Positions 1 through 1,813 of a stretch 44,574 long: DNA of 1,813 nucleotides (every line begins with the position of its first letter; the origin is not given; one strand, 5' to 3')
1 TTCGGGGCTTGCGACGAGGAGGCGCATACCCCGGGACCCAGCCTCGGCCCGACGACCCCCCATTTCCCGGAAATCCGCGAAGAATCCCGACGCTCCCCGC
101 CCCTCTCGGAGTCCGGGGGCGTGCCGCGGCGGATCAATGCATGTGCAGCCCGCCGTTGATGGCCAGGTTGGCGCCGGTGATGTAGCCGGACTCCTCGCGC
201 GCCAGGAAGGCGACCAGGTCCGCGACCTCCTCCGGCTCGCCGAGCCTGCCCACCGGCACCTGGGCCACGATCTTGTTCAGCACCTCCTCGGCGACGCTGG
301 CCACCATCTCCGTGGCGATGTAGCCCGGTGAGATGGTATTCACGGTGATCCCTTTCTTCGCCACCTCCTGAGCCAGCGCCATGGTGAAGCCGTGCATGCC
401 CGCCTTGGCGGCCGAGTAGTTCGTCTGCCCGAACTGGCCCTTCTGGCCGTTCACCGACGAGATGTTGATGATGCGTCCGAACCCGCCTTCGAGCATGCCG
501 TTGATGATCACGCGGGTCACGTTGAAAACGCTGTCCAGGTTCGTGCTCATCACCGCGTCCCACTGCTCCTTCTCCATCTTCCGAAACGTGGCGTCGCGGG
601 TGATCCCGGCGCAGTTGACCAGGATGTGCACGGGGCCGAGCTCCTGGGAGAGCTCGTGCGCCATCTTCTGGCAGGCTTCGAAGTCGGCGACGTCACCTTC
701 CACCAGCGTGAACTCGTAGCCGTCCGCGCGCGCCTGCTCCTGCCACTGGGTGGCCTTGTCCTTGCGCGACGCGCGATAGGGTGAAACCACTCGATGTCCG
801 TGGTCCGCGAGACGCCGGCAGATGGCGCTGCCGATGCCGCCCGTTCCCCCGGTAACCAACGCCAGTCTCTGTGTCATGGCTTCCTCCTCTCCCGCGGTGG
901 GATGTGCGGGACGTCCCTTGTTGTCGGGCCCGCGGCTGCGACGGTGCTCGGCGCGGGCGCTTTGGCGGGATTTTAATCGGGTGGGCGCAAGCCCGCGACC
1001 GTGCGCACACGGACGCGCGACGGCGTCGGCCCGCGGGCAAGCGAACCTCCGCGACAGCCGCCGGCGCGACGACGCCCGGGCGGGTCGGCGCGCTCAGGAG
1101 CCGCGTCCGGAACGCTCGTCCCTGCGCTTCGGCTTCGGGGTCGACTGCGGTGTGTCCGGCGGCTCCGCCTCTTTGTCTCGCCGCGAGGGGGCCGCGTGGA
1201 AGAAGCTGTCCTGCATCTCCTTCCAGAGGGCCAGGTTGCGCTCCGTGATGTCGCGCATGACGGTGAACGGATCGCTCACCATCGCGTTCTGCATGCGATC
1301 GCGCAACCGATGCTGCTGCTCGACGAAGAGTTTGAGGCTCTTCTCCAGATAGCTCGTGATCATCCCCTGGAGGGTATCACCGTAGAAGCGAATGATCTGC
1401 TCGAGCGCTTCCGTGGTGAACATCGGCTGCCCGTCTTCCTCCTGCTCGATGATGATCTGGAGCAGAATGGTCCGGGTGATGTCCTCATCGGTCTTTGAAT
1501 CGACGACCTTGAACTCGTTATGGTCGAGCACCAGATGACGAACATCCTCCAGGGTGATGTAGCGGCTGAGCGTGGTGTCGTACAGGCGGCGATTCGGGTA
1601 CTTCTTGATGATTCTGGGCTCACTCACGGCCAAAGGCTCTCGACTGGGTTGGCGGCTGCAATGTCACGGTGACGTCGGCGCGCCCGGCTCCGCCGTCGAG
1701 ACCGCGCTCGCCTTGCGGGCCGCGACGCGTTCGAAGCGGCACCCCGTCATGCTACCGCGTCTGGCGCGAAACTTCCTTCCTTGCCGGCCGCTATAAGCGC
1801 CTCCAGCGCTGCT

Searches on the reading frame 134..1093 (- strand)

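Call 17: search_protein_families(library=pfam, max_evalue=0.001, proteins=[window:134-1093:-])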
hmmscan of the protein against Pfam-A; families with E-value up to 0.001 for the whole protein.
window:134-1093:- (319 aa): 8 families
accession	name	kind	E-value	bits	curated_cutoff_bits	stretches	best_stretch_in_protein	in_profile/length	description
PF13561.12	adh_short_C2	-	2e-61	208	27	1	85-317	6-236/236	Enoyl-(Acyl carrier protein) reductase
PF00106.31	adh_short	-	8.5e-61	205.3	26.6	1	77-270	2-193/195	short chain dehydrogenase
PF08659.16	KR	-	9.5e-27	94.5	22.6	1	79-254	4-173/180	KR domain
PF01370.27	Epimerase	-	9.3e-12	45.3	20.9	1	78-286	1-204/240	NAD dependent epimerase/dehydratase family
PF16363.11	GDP_Man_Dehyd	-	4.6e-08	33.3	27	1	79-147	1-73/332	GDP-mannose 4,6 dehydratase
PF13460.12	NAD_binding_10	-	5.3e-07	30.1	27.2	1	82-262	1-149/184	NAD(P)H-binding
PF23441.1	SDR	-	4.5e-06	26.7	27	1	228-317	165-256/258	SDR-like rossmann domain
PF05368.20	NmrA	-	0.00061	19.9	27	0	78-143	5-65/298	NmrA-like family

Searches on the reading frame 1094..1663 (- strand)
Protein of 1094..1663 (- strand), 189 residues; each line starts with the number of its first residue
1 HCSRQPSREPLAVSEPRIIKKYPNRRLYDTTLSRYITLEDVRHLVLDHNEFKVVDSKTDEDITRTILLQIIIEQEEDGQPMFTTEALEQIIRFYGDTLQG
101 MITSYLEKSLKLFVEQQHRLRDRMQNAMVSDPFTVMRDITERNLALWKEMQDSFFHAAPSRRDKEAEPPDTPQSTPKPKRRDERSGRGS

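Call 17: search_protein_families(library=pfam, max_evalue=0.001, proteins=[window:1094-1663:-])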
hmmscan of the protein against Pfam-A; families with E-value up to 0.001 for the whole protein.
window:1094-1663:- (189 aa): 2 families
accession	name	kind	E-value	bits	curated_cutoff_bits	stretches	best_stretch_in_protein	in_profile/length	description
PF07879.16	PHB_acc_N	-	2.3e-29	101.7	25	1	18-77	1-60/61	PHB/PHA accumulation regulator DNA-binding domain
PF05233.18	PHB_acc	-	3.8e-17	62.5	27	1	82-121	1-40/40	PHB accumulation regulatory domain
